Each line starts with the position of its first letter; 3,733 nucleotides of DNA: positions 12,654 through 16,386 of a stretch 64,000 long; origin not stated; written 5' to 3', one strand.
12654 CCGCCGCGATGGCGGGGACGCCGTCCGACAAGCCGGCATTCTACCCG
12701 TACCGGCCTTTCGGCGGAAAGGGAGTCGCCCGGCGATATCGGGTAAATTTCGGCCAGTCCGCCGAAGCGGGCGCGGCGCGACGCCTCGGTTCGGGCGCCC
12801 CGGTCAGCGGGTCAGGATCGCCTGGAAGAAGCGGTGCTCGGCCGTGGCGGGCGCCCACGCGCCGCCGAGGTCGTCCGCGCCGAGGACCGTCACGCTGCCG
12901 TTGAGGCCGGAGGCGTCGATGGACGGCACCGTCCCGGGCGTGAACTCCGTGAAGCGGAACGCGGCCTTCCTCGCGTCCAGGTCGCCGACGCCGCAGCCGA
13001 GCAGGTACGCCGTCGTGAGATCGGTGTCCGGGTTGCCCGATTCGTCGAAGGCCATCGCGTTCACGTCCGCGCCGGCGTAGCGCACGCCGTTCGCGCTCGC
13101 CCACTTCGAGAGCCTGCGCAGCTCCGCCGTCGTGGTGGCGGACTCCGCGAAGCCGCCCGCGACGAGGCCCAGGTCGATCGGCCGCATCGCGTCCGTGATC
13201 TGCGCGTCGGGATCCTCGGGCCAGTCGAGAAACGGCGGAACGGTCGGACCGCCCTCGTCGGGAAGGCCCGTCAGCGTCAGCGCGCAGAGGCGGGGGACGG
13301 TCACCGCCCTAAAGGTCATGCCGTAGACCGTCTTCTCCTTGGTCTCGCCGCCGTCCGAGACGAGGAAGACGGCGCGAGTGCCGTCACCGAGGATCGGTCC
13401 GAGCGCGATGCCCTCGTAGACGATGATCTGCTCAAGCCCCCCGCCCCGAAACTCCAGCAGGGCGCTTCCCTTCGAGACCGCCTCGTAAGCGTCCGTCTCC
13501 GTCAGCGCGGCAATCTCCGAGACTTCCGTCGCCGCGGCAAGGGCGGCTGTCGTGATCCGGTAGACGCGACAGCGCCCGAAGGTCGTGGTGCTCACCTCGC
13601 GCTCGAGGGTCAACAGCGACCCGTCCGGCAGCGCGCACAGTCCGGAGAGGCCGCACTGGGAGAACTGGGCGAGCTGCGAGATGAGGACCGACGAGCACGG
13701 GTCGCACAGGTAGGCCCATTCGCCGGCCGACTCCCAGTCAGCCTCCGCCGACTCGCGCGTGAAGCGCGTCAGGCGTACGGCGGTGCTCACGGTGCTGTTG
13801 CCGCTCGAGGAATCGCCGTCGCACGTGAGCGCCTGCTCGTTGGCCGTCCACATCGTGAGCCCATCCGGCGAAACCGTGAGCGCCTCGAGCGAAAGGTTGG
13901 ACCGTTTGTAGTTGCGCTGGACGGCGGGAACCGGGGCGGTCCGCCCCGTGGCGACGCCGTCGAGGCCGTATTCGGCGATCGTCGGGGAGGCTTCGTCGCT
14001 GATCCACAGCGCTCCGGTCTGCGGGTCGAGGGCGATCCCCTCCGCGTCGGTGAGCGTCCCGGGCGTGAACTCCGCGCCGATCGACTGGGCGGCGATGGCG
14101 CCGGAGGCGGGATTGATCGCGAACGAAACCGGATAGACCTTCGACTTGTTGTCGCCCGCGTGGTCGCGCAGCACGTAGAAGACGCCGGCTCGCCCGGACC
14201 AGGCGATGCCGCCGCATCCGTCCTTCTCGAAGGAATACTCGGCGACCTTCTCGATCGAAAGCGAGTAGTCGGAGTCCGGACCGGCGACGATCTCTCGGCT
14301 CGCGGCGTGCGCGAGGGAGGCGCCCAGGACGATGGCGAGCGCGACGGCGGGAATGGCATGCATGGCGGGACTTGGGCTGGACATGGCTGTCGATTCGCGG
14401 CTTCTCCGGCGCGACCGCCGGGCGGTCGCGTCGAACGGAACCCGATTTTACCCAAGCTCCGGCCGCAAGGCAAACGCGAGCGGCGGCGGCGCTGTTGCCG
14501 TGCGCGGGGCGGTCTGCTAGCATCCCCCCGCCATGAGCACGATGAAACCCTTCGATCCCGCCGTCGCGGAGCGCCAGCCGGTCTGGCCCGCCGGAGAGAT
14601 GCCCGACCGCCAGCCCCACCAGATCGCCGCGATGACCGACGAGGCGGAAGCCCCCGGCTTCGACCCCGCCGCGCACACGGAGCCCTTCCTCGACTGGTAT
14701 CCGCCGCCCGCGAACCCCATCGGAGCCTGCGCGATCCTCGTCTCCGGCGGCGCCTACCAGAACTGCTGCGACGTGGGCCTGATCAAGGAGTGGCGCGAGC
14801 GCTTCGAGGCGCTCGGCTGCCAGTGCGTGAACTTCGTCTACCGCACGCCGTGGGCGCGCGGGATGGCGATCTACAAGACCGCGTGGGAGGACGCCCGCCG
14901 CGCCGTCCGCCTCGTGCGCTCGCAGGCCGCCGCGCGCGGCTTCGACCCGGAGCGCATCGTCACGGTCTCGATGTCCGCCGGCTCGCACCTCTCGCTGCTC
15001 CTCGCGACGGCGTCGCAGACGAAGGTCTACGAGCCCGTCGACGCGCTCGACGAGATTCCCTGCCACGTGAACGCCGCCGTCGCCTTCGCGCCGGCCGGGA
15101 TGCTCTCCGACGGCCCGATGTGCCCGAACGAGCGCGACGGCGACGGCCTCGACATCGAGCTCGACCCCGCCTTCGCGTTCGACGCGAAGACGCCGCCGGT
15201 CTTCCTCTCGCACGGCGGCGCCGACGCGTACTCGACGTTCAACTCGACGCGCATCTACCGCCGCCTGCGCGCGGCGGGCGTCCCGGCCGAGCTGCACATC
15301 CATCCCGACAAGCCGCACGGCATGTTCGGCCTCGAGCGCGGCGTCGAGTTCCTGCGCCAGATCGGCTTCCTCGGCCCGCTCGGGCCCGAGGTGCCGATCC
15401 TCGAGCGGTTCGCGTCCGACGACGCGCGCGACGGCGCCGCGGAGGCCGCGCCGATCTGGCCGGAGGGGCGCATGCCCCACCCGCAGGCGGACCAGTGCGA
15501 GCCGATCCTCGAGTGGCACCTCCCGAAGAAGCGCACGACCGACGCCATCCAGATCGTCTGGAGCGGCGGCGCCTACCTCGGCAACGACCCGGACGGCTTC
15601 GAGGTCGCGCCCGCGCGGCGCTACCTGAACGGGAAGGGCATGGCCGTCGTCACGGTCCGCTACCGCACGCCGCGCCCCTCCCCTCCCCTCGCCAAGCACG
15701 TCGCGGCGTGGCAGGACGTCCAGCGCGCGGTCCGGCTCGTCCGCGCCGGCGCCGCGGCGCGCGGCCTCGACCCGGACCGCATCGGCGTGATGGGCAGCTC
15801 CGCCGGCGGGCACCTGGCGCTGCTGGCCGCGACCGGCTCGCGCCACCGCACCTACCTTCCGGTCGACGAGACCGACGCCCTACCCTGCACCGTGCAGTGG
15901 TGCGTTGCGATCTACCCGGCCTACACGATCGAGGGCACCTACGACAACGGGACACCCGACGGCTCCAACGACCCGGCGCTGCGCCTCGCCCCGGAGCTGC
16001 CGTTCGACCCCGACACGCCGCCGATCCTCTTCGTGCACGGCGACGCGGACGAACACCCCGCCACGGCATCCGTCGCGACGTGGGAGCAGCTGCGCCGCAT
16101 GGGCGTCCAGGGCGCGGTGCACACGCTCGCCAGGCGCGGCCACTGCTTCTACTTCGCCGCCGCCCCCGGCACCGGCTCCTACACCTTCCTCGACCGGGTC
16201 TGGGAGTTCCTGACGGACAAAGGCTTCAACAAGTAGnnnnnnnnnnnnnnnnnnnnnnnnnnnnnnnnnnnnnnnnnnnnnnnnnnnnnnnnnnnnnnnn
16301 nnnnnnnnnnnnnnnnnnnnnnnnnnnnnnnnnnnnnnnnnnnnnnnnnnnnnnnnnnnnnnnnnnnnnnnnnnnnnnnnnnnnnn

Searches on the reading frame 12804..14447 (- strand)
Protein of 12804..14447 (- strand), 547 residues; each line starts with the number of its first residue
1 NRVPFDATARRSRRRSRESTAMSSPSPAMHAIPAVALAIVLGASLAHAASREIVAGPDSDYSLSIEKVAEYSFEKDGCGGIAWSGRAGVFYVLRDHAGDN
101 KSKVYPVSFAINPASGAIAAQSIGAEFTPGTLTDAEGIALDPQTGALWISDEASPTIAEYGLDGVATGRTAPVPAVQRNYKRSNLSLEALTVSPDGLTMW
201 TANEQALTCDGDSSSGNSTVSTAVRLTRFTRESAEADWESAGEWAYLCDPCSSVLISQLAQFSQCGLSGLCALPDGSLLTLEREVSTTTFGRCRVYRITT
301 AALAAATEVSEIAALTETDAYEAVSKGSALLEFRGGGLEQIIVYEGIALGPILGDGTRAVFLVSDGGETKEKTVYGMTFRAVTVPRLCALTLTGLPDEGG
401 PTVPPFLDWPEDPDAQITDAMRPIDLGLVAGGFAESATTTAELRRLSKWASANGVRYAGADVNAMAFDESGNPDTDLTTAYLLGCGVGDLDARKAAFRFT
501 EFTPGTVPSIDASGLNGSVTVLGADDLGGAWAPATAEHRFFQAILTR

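Call 18: search_protein_families(library=pfam, proteins=[window:12804-14447:-], max_evalue=0.001)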
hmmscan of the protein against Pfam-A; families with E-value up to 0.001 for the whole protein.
window:12804-14447:- (547 aa): 1 family
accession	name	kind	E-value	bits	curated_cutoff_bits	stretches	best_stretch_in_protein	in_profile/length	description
PF13449.12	Phytase-like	-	3.5e-41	142.4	27.6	1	77-365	5-281/284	Esterase-like activity of phytase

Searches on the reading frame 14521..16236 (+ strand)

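Call 18: search_protein_families(library=pfam, proteins=[window:14521-16236:+], max_evalue=0.001)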
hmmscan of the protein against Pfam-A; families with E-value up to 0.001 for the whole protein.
window:14521-16236:+ (571 aa): 7 families
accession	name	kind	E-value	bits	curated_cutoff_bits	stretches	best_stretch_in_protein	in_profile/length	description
PF20434.5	BD-FAE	-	1.3e-33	116.7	26.8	2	333-511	4-201/215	BD-FAE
PF07859.19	Abhydrolase_3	-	8.3e-22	78.4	25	2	349-470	6-112/210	alpha/beta hydrolase fold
PF00326.27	Peptidase_S9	-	4.5e-15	56.2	22.6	2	407-565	52-207/213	Prolyl oligopeptidase family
PF01738.24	DLH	-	1.6e-07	31.6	21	0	224-269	143-189/217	Dienelactone hydrolase family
PF05448.18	AXE1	-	1.7e-05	24.2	21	0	403-439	160-196/321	Acetyl xylan esterase (AXE1)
PF00135.34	COesterase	-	0.00027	20.5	27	0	397-435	161-199/515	Carboxylesterase family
PF02129.25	Peptidase_S15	-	0.00064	19.9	23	0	417-439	93-116/262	X-Pro dipeptidyl-peptidase (S15 family)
